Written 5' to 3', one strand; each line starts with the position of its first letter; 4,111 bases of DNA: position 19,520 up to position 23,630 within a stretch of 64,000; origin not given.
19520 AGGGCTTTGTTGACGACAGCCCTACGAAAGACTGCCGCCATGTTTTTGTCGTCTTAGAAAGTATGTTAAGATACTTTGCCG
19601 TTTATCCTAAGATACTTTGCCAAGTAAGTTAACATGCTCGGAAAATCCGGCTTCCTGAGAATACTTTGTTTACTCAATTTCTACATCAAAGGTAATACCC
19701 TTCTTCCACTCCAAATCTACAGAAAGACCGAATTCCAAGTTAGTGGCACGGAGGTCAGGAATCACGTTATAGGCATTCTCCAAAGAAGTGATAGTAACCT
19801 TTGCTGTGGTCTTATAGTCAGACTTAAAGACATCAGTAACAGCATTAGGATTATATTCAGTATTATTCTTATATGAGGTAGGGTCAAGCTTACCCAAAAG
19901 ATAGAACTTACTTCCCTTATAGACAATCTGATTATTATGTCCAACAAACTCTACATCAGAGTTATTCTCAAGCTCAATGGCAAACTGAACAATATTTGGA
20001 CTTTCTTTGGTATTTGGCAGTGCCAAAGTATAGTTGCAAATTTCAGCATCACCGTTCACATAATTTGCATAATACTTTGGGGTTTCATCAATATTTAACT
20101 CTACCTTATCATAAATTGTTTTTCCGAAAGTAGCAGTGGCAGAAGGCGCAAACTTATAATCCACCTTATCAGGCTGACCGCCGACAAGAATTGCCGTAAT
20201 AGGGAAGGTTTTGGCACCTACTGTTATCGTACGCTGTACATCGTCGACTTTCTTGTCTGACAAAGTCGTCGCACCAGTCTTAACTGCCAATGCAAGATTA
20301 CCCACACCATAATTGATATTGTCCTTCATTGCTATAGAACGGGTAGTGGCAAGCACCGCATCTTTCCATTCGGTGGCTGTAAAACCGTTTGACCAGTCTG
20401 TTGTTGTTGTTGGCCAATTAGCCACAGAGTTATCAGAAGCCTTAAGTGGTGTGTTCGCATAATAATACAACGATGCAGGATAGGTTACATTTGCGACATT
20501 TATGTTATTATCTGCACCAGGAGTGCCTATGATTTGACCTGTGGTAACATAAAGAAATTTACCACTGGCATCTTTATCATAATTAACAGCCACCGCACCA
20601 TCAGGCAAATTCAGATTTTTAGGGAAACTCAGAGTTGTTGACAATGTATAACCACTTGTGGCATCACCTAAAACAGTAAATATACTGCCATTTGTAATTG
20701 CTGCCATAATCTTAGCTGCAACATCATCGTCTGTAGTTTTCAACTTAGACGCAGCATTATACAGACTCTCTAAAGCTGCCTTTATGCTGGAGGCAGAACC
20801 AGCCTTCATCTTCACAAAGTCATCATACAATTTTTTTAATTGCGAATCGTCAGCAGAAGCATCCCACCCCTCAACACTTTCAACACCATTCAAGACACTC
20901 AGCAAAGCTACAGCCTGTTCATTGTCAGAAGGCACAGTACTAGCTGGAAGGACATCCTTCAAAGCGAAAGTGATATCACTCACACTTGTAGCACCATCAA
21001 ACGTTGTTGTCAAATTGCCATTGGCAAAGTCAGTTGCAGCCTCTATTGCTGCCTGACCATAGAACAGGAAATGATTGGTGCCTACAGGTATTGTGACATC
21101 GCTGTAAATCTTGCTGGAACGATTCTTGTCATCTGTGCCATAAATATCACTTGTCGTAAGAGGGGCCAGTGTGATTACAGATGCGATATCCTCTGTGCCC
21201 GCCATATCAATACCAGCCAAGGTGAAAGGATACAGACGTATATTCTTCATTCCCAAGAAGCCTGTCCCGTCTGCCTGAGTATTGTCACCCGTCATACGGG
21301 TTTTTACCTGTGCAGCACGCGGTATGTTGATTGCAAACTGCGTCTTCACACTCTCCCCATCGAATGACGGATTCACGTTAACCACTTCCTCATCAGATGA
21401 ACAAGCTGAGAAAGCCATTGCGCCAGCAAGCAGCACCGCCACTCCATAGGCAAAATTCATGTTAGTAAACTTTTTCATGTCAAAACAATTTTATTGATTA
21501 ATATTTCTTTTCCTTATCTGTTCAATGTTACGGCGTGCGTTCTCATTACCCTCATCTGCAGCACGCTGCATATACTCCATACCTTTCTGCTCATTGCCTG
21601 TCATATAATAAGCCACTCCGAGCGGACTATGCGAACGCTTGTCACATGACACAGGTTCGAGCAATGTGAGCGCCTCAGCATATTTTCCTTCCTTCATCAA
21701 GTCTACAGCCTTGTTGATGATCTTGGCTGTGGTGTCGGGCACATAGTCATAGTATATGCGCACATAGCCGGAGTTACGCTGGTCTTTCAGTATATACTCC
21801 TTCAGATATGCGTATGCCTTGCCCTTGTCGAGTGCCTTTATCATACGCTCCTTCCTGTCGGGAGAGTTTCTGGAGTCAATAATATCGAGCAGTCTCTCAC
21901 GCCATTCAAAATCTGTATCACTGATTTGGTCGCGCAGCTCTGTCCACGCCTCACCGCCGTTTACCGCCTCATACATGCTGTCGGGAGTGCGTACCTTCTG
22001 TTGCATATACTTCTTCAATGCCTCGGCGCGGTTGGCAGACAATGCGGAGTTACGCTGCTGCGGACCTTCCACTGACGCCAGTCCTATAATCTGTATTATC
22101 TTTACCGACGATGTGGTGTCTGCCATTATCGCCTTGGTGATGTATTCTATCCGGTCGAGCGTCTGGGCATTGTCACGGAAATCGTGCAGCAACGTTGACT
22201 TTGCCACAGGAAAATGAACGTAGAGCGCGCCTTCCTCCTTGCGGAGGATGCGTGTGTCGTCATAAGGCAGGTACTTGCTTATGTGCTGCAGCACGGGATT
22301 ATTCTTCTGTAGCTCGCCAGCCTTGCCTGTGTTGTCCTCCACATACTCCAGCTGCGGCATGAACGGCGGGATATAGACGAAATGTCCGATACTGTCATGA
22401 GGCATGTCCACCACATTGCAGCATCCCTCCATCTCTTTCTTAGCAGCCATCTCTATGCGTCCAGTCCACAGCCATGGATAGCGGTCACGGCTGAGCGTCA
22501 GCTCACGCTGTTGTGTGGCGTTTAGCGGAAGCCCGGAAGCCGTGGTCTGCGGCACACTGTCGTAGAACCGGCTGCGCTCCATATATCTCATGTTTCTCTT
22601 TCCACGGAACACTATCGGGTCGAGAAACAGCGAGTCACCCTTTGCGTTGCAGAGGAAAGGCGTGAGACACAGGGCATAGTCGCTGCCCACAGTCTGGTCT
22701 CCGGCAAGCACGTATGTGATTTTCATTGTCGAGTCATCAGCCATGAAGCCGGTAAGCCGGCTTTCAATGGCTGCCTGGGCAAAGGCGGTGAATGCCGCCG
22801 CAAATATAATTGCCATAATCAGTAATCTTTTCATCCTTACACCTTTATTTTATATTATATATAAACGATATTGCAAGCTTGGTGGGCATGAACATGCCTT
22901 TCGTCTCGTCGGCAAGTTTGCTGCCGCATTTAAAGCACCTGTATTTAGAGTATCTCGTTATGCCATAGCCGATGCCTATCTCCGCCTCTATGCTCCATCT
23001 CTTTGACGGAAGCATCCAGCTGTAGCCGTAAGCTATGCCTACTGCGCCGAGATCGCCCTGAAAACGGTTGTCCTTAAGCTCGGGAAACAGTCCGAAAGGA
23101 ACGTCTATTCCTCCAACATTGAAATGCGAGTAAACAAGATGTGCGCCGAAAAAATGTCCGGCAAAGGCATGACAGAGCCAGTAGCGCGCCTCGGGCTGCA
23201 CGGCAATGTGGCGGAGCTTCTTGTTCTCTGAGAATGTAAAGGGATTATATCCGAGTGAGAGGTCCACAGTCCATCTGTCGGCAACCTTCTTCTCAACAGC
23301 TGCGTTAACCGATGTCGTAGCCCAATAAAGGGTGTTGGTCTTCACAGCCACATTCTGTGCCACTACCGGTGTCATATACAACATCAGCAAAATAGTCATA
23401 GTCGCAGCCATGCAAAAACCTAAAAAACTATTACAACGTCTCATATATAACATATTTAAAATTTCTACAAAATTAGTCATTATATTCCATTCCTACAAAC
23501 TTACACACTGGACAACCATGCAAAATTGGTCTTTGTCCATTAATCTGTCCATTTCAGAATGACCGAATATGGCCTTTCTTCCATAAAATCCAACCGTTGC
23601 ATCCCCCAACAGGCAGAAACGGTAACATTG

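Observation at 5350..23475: Type V (Mfa-like) pilus operon whose last gene is a 3,979-aa Pmp-repeat beta-helix protein carrying a T9SS sorting domain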

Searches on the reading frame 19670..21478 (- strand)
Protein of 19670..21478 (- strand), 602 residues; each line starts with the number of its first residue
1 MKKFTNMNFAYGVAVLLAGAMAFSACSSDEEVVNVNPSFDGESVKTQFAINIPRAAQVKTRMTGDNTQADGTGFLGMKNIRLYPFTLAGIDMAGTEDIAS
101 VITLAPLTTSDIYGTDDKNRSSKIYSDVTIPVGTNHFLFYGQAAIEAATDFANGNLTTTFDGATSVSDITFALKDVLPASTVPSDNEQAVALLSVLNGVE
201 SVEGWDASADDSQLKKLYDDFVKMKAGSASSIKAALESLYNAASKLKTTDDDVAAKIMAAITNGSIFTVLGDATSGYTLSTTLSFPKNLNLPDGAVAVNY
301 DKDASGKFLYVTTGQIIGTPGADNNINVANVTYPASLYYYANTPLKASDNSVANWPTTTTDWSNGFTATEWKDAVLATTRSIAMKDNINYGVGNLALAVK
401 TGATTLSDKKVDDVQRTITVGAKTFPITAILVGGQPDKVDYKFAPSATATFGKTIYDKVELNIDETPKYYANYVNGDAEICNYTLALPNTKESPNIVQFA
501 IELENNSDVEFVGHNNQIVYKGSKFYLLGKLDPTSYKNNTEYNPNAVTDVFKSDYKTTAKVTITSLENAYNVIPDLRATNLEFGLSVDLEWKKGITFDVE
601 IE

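Call 3: search_protein_families(library=pfam, proteins=[window:19670-21478:-], max_evalue=0.01)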
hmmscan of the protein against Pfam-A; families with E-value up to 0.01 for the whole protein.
window:19670-21478:- (602 aa): 0 families

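Call 4: search_protein_families(library=ncbifam, proteins=[window:19670-21478:-], max_evalue=0.01)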
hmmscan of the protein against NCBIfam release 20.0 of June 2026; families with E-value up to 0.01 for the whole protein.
window:19670-21478:- (602 aa): 0 families

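Call 10: search_solved_structures(query=window:19670-21478:-, max_evalue=1)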
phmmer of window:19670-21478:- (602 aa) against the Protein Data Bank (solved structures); distinct sequences matched with E-value up to 1: 0.

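Call 41: search_solved_structures(query=A3, max_evalue=1, show_alignments=1)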
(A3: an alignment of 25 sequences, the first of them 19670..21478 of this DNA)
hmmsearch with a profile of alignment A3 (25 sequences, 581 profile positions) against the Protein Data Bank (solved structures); distinct sequences matched with E-value up to 1: 1.
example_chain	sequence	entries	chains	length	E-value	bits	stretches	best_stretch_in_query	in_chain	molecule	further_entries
3fbl_A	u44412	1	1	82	0.24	13.1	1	210-260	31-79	Putative uncharacterized protein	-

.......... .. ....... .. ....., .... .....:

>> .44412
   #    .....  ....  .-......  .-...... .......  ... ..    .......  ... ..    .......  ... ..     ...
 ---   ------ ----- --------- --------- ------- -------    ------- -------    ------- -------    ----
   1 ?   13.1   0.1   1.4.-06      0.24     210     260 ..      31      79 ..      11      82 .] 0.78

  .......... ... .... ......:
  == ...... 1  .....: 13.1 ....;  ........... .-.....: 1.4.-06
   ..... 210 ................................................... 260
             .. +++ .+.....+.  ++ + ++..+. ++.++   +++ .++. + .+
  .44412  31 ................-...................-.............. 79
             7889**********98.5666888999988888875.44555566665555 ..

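Call 43: find_homologous_proteins(query=window:19670-21478:-, max_evalue=0.001)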
Query window:19670-21478:- (602 aa): 1687 proteins with E <= 0.001 among 8000 candidates; the best 120 are listed.
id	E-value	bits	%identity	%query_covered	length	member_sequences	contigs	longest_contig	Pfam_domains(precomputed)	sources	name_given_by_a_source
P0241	0.0e+0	1316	100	100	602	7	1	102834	-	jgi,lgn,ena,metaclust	metaclust:\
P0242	0.0e+0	1054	83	100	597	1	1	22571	-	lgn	-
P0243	0.0e+0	1020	80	100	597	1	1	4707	-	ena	-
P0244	4.1e-298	1008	80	100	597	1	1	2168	-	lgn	-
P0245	5.4e-296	1001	79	100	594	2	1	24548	-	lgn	-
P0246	2.9e-293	992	78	100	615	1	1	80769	-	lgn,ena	-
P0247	1.7e-290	983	78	100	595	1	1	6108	-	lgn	-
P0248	4.5e-271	919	75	100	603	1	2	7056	-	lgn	-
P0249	3.9e-267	906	74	100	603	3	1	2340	-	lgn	-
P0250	5.5e-230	783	64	100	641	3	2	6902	-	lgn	-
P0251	5.6e-161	555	53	100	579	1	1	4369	-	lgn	-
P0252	7.4e-161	555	53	100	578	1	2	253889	-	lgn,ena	-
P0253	2.5e-160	553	53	100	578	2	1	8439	-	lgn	-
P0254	1.4e-159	551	52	100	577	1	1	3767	-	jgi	-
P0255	1.6e-157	544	52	100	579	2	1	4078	-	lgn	-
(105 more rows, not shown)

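Call 54: predict_structure(alignment_id=A4)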
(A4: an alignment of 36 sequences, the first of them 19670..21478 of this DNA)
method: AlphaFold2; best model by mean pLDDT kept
length: 602 residues; sequences in the alignment: 36
mean_pLDDT: 77.3   pTM: 0.79
mean pLDDT of the five models: 77.3, 76.0, 74.8, 74.5, 69.0
residues with pLDDT >= 90: 167; 70-90: 295; 50-70: 60; < 50: 80
segments of 3 or more residues with pLDDT < 50: 1-38, 55-72, 314-323, 578-589
pLDDT, mean of each block of 10 residues (from residue 1): 30 24 27 40 85 50 45 70 84 81 83 61 84 90 75 84 87 88 91 96 91 90 90 95 85 90 94 91 94 88 86 49 65 86 87 74 76 90 81 82 90 85 91 88 84 85 84 80 78 76 92 85 90 69 58 78 90 64 34 74 83
secondary structure, 60 per line:
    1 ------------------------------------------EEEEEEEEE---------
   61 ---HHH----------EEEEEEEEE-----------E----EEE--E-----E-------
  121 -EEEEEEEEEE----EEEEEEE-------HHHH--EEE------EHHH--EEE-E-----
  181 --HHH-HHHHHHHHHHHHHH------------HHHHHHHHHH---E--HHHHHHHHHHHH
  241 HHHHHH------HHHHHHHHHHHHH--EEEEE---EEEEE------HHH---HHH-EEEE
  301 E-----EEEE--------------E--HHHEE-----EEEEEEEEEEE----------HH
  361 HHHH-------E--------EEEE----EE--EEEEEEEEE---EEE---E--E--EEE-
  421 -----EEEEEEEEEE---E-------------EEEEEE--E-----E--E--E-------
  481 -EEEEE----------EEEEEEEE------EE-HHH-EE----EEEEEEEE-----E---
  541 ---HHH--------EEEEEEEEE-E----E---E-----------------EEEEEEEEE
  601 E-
elements in order: E43-51 E77-85 E102-104 E122-131 E136-142 H150-153 E156-158 E171-173 H187-200 H213-222 H229-246 H253-265 E268-272 E276-280 E297-301 E307-310 E338-348 H359-364 E381-384 E393-401 E405-407 E417-419 E426-435 E453-458 E482-486 E497-504 E524-531 E555-563 E592-601

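Call 58: fold_search(model_id=the predicted structure, library=pdb)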
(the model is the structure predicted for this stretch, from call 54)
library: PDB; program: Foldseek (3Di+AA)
matches with E <= 10: 311; with E <= 0.001: 2
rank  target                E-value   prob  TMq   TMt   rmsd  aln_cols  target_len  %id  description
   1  4gpv_A                3.5e-05  1.00  0.28  0.46  14.8       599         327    9  Crystal structure of a putative cell adhesion protein (BACEGG_00536) from Bacteroides eggerthii DSM 20697 at 1.67 A re (released 2012-09-19)
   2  4gpv_B                5.4e-05  1.00  0.28  0.47  14.8       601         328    9  Crystal structure of a putative cell adhesion protein (BACEGG_00536) from Bacteroides eggerthii DSM 20697 at 1.67 A re (released 2012-09-19)
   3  5nf3                  3.2e-03  0.38  0.22  0.25  21.2       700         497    9  The fimbrial shaft protein Mfa1 from Porphyromonas gingivalis-C-terminal deletion (released 2018-02-07)
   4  5cag                  6.5e-03  0.63  0.14  0.27  16.6       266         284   10  Crystal structure of a putative adhesin (BACOVA_02677) from Bacteroides ovatus ATCC 8483 at 3.00 A resolution (PSI Commu (released 2015-10-14)
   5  3t2l                  1.9e-02  0.44  0.17  0.32  26.2       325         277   10  Crystal structure of a Putative cell adhesion protein (BF1858) from Bacteroides fragilis NCTC 9343 at 2.33 A resolution (released 2011-08-10)
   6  3up6_A                2.1e-02  0.44  0.20  0.32  20.5       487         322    7  Crystal structure of a putative cell adhesion protein (BACOVA_04078) from Bacteroides ovatus ATCC 8483 at 2.80 A resol (released 2011-12-21)
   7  3up6_B                2.8e-02  0.44  0.20  0.32  19.9       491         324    7  Crystal structure of a putative cell adhesion protein (BACOVA_04078) from Bacteroides ovatus ATCC 8483 at 2.80 A resol (released 2011-12-21)
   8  3pay_B                6.7e-02  0.14  0.11  0.19  17.8       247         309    8  Crystal structure of a putative adhesin (BACOVA_04077) from Bacteroides ovatus at 2.50 A resolution (released 2010-11-10)
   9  4h40_B                1.1e-01  0.15  0.15  0.27  22.9       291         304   12  Crystal structure of a putative cell adhesion protein (BF2867) from Bacteroides fragilis NCTC 9343 at 2.57 A resolutio (released 2012-10-03)
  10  8guy_E                1.1e-01  0.04  0.09  0.07  43.9       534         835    7  human insulin receptor bound with two insulin molecules (released 2022-11-09)
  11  4qdg_A                1.4e-01  0.16  0.13  0.23  16.7       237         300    8  Crystal structure of a putative adhesin (BT2657) from Bacteroides thetaiotaomicron VPI-5482 at 2.20 A resolution (PSI  (released 2014-06-11)
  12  5nf2                  1.4e-01  0.14  0.21  0.25  15.7       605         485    9  The fimbrial shaft protein Mfa1 from Porphyromonas gingivalis (released 2018-02-07)
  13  4h40_A                1.5e-01  0.16  0.14  0.26  21.3       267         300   13  Crystal structure of a putative cell adhesion protein (BF2867) from Bacteroides fragilis NCTC 9343 at 2.57 A resolutio (released 2012-10-03)
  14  4k4k_B                1.6e-01  0.18  0.16  0.32  23.0       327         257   11  Crystal structure of a putative cell adhesion protein (BACUNI_00621) from Bacteroides uniformis ATCC 8492 at 1.67 A re (released 2013-05-01)
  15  3pay_D                1.6e-01  0.11  0.11  0.19  17.9       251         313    8  Crystal structure of a putative adhesin (BACOVA_04077) from Bacteroides ovatus at 2.50 A resolution (released 2010-11-10)
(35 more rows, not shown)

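Call 89: search_protein_families(library=ncbifam, alignment_id=A4, max_evalue=0.01)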
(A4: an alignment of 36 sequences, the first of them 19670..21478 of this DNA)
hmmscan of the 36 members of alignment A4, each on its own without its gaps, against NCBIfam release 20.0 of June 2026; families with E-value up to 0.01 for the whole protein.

A. member 1, window:19670-21478:- (602 aa): 0 families

B. families by the number of members that match (of 36 scanned): 2 families
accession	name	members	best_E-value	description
NF038041.1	fim_Mfa1_fam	4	9.4e-06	Mfa1 family fimbria major subunit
NF052370.1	SelX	1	0.0073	enterotoxin-like toxin X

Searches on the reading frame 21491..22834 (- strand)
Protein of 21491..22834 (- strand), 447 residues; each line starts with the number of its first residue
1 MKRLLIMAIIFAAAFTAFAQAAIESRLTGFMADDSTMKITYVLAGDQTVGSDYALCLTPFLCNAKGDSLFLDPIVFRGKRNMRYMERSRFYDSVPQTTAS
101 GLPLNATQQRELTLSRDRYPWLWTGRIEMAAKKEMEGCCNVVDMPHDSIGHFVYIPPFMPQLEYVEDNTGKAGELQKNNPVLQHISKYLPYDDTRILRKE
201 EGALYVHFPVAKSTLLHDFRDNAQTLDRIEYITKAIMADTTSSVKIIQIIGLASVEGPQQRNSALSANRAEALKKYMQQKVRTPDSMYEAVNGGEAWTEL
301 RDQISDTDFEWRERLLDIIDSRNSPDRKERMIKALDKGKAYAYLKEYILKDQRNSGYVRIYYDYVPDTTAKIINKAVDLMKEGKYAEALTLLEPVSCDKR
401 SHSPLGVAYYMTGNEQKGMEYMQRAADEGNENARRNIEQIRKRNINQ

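Call 3: search_protein_families(library=pfam, proteins=[window:21491-22834:-], max_evalue=0.01)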
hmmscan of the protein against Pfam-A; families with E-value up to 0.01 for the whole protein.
window:21491-22834:- (447 aa): 2 families
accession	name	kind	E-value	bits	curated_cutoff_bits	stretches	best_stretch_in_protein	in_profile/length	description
PF00691.25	OmpA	-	2.5e-05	25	27.2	1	235-285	19-72/98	OmpA family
PF07719.23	TPR_2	-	0.0031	18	27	0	405-427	7-29/34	Tetratricopeptide repeat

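Call 4: search_protein_families(library=ncbifam, proteins=[window:21491-22834:-], max_evalue=0.01)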
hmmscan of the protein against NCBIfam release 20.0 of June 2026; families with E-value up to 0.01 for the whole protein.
window:21491-22834:- (447 aa): 3 families
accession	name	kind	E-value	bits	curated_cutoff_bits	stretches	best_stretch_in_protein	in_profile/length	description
NF040959.1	MamA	equivalog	9.2e-05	22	200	1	373-434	41-106/204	magnetosome protein MamA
NF053611.1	YiaD_Gzip_OmpA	equivalog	0.0026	17.5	175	1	244-280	133-169/206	YiaD family glycine zipper/OmpA-like lipoprotein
NF040843.1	SE2200_fam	equivalog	0.0076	16.3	30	0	1-18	1-18/33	SE2200 family small protein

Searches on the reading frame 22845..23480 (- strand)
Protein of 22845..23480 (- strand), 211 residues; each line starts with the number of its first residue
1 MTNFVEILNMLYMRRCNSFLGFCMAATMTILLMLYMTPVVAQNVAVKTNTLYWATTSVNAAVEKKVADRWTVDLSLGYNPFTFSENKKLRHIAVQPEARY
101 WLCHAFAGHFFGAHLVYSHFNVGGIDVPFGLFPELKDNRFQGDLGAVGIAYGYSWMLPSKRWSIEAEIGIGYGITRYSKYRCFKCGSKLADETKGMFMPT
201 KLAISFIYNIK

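Call 3: search_protein_families(library=pfam, proteins=[window:22845-23480:-], max_evalue=0.01)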
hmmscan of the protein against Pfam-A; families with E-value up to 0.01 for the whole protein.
window:22845-23480:- (211 aa): 1 family
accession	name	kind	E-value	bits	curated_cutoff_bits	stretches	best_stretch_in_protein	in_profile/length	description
PF12099.14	DUF3575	-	1.2e-70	236.8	21.1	1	29-210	3-177/177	Protein of unknown function (DUF3575)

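Call 4: search_protein_families(library=ncbifam, proteins=[window:22845-23480:-], max_evalue=0.01)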
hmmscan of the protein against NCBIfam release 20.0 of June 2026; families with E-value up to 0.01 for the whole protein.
window:22845-23480:- (211 aa): 0 families
